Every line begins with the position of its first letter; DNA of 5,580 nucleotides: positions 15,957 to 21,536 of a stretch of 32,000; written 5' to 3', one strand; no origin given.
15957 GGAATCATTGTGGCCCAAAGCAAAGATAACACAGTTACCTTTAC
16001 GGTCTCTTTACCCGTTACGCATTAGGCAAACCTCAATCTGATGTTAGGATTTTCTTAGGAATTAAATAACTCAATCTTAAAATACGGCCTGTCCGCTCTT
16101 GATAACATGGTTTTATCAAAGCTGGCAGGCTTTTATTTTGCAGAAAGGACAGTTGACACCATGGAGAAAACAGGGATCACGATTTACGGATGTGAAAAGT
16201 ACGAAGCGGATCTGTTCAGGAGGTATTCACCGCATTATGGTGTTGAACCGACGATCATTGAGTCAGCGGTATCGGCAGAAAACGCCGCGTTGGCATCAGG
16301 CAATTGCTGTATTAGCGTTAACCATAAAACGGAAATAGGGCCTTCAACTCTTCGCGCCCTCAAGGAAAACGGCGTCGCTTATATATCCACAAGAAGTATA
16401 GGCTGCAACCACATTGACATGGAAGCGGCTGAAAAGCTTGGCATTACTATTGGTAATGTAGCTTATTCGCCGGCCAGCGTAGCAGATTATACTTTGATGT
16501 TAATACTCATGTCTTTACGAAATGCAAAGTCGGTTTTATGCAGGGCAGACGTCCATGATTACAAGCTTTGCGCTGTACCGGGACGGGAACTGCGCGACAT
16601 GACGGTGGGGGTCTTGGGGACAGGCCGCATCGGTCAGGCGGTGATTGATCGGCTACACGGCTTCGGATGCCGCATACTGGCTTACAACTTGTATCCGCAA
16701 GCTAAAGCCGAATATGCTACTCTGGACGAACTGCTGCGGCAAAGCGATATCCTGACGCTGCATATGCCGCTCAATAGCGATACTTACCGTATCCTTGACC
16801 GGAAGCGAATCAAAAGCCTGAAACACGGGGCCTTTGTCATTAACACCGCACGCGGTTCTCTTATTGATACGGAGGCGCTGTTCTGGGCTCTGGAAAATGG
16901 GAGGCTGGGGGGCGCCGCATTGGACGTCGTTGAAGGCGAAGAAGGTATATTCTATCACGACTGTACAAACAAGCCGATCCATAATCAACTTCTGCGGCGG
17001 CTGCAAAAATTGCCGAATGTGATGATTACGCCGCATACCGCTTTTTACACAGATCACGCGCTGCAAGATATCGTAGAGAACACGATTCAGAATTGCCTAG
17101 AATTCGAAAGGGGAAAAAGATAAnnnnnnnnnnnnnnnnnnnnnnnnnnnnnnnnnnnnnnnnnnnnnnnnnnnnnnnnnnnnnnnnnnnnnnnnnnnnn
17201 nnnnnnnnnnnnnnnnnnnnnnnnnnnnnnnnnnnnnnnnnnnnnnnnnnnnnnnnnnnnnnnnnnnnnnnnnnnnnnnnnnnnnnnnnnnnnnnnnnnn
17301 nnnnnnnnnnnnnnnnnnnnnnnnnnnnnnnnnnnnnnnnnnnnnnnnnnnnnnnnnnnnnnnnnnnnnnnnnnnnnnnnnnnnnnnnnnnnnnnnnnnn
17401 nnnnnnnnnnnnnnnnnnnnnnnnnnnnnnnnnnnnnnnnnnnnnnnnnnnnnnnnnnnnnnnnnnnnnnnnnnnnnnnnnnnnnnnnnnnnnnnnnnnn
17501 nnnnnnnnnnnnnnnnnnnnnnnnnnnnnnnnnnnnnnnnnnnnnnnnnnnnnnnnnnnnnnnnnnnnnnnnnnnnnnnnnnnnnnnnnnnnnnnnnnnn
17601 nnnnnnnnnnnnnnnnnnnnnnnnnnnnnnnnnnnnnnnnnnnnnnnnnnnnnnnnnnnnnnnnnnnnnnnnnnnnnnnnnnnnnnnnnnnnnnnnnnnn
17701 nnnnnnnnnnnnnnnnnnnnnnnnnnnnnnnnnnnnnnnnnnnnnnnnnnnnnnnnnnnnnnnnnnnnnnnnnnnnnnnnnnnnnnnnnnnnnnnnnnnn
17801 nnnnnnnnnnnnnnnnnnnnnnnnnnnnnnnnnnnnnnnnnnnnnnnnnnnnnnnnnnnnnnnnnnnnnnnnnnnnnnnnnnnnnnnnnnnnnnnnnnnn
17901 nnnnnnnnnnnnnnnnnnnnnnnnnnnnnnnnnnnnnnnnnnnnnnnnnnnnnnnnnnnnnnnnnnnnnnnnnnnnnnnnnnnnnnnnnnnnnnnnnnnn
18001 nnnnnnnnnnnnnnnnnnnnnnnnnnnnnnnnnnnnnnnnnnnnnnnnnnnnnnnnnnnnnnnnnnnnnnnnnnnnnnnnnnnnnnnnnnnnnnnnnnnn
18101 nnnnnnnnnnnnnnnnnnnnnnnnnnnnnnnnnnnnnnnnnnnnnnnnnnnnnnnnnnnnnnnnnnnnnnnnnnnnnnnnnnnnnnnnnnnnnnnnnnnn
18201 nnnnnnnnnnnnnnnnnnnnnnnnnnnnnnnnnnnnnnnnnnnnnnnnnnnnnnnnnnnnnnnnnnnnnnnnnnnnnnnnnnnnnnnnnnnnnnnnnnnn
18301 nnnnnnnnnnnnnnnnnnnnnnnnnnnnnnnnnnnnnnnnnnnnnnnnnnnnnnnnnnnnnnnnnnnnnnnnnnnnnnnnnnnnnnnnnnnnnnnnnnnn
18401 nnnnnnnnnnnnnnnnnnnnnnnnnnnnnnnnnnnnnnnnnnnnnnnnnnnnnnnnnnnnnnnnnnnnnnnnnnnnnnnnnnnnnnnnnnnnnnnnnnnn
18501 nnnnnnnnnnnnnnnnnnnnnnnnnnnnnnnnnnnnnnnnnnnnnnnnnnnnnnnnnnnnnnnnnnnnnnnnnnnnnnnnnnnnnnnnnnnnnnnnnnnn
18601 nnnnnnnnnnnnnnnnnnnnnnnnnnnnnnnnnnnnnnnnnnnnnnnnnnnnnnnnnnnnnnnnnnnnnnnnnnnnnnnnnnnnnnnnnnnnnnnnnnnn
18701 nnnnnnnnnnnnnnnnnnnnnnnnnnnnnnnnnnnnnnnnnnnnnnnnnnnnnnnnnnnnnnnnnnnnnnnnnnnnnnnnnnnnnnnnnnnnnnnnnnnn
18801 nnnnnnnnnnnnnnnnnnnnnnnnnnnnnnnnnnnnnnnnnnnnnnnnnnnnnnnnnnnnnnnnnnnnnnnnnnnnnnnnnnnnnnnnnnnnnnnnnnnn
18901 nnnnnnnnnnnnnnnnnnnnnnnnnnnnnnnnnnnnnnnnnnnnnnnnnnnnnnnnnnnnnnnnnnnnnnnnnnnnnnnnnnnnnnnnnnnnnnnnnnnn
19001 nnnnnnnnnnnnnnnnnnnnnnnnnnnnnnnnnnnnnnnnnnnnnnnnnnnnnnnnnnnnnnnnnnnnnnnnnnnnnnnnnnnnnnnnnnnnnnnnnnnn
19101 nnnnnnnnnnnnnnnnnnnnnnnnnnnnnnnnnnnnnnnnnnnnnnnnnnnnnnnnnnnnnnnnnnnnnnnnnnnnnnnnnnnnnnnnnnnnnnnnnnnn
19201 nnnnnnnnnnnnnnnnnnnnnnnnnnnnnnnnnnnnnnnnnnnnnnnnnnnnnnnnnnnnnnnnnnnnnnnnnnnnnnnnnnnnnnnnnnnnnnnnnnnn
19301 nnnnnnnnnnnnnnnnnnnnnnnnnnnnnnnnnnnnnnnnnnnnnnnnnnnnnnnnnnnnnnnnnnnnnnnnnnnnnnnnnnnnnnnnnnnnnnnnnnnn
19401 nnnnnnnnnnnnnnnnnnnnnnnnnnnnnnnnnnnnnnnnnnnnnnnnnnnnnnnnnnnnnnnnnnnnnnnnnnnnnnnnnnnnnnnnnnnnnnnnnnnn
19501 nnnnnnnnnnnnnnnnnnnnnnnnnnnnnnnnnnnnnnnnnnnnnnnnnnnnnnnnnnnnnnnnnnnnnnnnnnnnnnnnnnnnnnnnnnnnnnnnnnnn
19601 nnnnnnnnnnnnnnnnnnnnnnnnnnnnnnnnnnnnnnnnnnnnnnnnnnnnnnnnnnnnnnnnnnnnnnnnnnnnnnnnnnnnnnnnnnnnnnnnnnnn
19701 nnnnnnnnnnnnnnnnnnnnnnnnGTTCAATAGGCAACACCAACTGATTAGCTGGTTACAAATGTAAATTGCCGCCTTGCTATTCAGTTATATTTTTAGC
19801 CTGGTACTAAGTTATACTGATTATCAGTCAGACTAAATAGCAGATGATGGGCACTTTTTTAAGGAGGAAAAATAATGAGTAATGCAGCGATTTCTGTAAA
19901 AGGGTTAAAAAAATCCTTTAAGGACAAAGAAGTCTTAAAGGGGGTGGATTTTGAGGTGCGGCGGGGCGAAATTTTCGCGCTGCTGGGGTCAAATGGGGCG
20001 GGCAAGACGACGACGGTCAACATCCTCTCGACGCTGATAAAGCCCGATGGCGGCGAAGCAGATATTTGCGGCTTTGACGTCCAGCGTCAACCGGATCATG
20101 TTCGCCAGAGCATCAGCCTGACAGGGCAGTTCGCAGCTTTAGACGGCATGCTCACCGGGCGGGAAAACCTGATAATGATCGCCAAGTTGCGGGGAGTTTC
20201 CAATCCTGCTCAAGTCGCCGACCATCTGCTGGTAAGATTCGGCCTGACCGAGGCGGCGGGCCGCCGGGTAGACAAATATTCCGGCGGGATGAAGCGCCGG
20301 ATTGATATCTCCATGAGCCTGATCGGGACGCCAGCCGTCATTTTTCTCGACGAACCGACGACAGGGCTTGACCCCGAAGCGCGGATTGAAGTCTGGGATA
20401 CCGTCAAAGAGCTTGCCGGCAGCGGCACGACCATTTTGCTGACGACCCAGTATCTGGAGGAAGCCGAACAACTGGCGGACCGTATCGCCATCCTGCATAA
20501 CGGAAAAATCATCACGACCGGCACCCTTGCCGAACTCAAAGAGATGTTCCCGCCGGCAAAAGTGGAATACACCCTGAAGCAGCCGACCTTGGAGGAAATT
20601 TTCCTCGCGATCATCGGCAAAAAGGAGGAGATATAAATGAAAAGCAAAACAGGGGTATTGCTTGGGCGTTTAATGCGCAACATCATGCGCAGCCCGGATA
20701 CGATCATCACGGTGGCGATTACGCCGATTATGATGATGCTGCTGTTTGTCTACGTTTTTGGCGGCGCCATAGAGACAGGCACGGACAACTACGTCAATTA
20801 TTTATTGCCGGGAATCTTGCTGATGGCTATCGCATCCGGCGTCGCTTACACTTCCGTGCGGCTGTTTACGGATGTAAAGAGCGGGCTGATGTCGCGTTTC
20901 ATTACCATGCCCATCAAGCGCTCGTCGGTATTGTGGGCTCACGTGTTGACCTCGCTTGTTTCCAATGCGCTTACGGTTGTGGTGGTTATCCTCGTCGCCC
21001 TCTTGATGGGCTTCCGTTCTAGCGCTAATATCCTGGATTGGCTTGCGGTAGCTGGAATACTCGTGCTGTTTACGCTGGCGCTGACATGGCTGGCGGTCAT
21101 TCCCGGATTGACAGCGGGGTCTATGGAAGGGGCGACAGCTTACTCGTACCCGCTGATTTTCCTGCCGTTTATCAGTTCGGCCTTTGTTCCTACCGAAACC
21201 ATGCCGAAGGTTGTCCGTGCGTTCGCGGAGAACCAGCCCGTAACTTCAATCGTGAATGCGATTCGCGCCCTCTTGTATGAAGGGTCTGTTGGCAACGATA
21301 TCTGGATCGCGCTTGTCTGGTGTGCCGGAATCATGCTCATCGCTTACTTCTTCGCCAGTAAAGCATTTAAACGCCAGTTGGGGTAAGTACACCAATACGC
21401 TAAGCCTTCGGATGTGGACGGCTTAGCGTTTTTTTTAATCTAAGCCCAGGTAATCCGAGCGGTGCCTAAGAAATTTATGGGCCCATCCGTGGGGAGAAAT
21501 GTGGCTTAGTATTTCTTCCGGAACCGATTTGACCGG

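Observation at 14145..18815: Complete but minimal vanRSHAX glycopeptide-resistance cluster, divergent from enterococcal vanA and lacking vanY, vanZ and transposon genes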

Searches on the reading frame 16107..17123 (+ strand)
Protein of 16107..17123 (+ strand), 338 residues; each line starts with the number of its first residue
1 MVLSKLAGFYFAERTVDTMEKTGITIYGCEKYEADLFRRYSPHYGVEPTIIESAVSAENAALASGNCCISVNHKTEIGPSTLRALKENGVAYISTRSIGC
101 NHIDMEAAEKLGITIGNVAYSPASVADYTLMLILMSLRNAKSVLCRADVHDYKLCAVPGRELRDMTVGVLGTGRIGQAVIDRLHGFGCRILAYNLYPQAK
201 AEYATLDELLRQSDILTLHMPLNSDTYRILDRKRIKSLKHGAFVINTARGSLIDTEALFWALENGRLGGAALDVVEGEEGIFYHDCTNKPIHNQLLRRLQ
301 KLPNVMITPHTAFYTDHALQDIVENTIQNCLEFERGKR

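Call 3: search_protein_families(library=ncbifam, proteins=[window:16107-17123:+])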
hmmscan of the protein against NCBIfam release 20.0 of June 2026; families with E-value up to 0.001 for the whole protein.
window:16107-17123:+ (338 aa): 21 families
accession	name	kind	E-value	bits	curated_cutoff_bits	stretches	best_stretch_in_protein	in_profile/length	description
NF000492.1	vanH_gen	exception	2.3e-159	529.5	540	1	24-335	1-312/312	D-lactate dehydrogenase VanH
NF000112.1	vanH-Amyco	exception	2.7e-143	477.4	625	1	21-335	27-341/348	VanH-AOV family D-lactate dehydrogenase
NF000151.1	vanH-Ac1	exception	2.8e-143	477.4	750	1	18-337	31-351/351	D-lactate dehydrogenase VanH-Ac1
NF000128.1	vanH-Sc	exception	1.2e-141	471.6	650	1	20-335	17-332/337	D-lactate dehydrogenase VanH-Sc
NF000371.1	vanH_Agroup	exception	2.6e-140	467.2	700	1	19-336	1-318/322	VanH-A/VanH-Pt family D-lactate dehydrogenase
NF000004.1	vanH-D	exception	4.3e-121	404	550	1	20-335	3-318/323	D-lactate dehydrogenase VanH-D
NF006374.0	PRK08605.1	subfamily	6.2e-62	209.6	356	1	24-332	4-320/332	D-lactate dehydrogenase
NF009127.0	PRK12480.1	equivalog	2.3e-56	191.1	579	1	22-331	2-317/330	D-lactate dehydrogenase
NF005069.0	PRK06487.1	equivalog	9.7e-47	159.6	448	1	68-337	50-314/320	2-hydroxyacid dehydrogenase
TIGR01327.1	PGDH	equivalog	8.5e-42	143.6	454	1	92-334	65-301/525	phosphoglycerate dehydrogenase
NF005387.0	PRK06932.1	equivalog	3.6e-41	141.1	492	1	68-334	46-310/314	2-hydroxyacid dehydrogenase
NF009714.1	PRK13243.1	equivalog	7.1e-39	134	455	1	93-337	71-316/332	glyoxylate reductase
NF008759.0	PRK11790.1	equivalog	2.1e-37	128.8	404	1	68-333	57-316/410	phosphoglycerate dehydrogenase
NF005750.0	PRK07574.1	equivalog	7.8e-37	127.2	329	1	92-274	117-310/386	NAD-dependent formate dehydrogenase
NF006263.0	PRK08410.1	equivalog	2.3e-36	125.8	389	1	71-337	47-310/311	D-2-hydroxyacid dehydrogenase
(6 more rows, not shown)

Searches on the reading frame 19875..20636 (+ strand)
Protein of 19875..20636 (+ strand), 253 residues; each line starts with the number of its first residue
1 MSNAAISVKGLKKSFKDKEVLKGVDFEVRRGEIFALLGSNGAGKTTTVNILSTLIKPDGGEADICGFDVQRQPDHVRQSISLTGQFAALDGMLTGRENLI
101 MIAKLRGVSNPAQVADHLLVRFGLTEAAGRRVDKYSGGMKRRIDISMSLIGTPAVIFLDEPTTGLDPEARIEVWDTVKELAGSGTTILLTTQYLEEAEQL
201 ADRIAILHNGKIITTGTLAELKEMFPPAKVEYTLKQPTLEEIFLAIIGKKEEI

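Call 28: search_protein_families(library=pfam, proteins=[window:19875-20636:+], max_evalue=0.00001)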
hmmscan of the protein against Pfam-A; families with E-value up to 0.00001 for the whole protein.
window:19875-20636:+ (253 aa): 2 families
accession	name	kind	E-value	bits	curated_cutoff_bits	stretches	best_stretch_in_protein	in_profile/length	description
PF00005.33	ABC_tran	-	1.4e-28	100.7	25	1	21-163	1-137/137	ABC transporter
PF13304.12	AAA_21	-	3.3e-11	44.3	27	1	118-192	221-298/304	AAA domain, putative AbiEii toxin, Type IV TA system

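Call 41: find_encoding_contigs(protein=window:19875-20636:+, flank=10000, max_places=10)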
Protein window:19875-20636:+ (253 aa): 8 contigs read that carry it; 3 places shown.
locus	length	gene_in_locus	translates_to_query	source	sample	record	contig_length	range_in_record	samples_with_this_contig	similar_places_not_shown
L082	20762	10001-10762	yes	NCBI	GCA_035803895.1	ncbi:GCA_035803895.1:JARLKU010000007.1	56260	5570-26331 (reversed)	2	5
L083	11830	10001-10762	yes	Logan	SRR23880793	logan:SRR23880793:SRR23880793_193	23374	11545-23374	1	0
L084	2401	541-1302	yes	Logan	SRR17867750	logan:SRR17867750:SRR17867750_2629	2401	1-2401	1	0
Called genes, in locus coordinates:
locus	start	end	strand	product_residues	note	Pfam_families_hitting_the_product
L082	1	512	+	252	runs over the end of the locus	PF23441:SDR, PF00106:adh_short, PF01370:Epimerase (weak), PF08659:KR, PF13561:adh_short_C2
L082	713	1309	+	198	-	PF00440:TetR_N, PF16925:TetR_C_13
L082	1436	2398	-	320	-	PF08220:HTH_DeoR (weak), PF08279:HTH_11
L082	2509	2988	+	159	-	PF14526:Cass2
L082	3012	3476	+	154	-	-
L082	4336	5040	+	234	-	PF00072:Response_reg, PF00486:Trans_reg_C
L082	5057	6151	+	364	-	PF00512:HisKA, PF02518:HATPase_c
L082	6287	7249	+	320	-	PF00389:2-Hacid_dh, PF02826:2-Hacid_dh_C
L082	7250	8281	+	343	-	PF01820:Dala_Dala_lig_N, PF02222:ATP-grasp, PF02655:ATP-grasp_3, PF07478:Dala_Dala_lig_C, PF02786:CPSase_L_D2 (faint), PF13535:ATP-grasp_4 (weak)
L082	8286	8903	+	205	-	PF01427:Peptidase_M15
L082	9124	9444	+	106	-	PF03551:PadR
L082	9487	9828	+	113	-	PF06304:DUF1048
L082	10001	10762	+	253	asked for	PF00005:ABC_tran, PF13304:AAA_21 (weak)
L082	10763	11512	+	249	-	PF01061:ABC2_membrane, PF12698:ABC2_membrane_3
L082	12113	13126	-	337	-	PF01032:FecCD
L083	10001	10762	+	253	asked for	PF00005:ABC_tran, PF13304:AAA_21 (weak)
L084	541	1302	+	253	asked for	PF00005:ABC_tran, PF13304:AAA_21 (weak)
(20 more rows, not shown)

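Call 59: search_protein_families(library=ncbifam, proteins=[window:19875-20636:+], max_evalue=1e-10)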
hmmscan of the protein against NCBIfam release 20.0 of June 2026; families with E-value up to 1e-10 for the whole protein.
window:19875-20636:+ (253 aa): 169 families (the best 25 are shown)
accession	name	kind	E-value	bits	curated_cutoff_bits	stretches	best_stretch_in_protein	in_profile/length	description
TIGR01188.1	drrA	subfamily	3e-87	292.7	312.45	1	13-224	1-214/302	daunorubicin resistance ABC transporter, ATP-binding protein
NF010060.0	PRK13537.1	equivalog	4.5e-57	193.3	521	1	1-221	11-233/314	nodulation factor ABC transporter ATP-binding protein NodI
NF010059.0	PRK13536.1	equivalog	1.3e-53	182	549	1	1-221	39-261/342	nodulation factor ABC transporter ATP-binding protein NodI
NF000106.1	40850658_otr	exception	2.5e-52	178.1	750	1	4-223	12-233/351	oxytetracycline efflux ABC transporter Otr(C) ATP-binding subunit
TIGR03864.1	PQQ_ABC_ATP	hypoth_equivalog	3.5e-52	177.2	302.25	1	5-232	1-230/236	ABC transporter, ATP-binding subunit, PQQ-dependent alcohol dehydrogenase system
TIGR01288.1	nodI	equivalog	1.3e-48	165.6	424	1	2-217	1-218/303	nodulation factor ABC transporter ATP-binding protein NodI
NF033858.1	ABC2_perm_RbbA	equivalog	8e-48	163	1050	1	3-246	264-500/909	ribosome-associated ATPase/putative transporter RbbA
TIGR03522.1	GldA_ABC_ATP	equivalog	6.8e-44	150.5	402.6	1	5-226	2-224/301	gliding motility-associated ABC transporter ATP-binding subunit GldA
TIGR01257.1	rim_protein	equivalog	5.5e-42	142.9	4012.85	1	27-227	1961-2163/2272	rim ABC transporter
TIGR03740.1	galliderm_ABC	subfamily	2.6e-41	141.7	309.75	1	7-218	2-208/223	lantibiotic protection ABC transporter ATP-binding subunit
TIGR04406.1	LPS_export_lptB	equivalog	9.2e-41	139.7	240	1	6-221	2-222/239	LPS export ABC transporter ATP-binding protein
TIGR03410.1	urea_trans_UrtE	equivalog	3.8e-35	121.4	285.8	1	7-223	2-221/230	urea ABC transporter ATP-binding subunit UrtE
TIGR04521.1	ECF_ATPase_2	equivalog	7e-34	117.2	330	1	16-223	16-234/279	energy-coupling factor transporter ATPase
TIGR02315.1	ABC_phnC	equivalog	1.5e-33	116.2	266.1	1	6-223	2-235/243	phosphonate ABC transporter ATP-binding protein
NF011967.0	PRK15439.1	equivalog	2.9e-33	115.1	586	2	4-102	10-110/510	autoinducer 2 ABC transporter ATP-binding protein LsrA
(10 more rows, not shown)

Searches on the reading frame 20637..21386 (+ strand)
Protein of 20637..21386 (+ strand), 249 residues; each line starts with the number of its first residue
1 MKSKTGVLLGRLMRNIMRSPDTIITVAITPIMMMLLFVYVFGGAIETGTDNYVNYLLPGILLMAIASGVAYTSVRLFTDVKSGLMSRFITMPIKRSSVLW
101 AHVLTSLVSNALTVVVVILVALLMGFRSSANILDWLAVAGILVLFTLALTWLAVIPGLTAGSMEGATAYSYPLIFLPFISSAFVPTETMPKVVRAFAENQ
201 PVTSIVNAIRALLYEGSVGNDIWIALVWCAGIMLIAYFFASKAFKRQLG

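Call 28: search_protein_families(library=pfam, proteins=[window:20637-21386:+], max_evalue=0.00001)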
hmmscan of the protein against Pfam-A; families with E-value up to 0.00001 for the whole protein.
window:20637-21386:+ (249 aa): 2 families
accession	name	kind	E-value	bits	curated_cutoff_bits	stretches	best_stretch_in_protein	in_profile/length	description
PF01061.29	ABC2_membrane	-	3.1e-23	82.9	26.9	1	6-214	4-211/211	ABC-2 type transporter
PF12698.13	ABC2_membrane_3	-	5.4e-13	49.2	31.6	1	38-240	153-345/347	ABC-2 family transporter protein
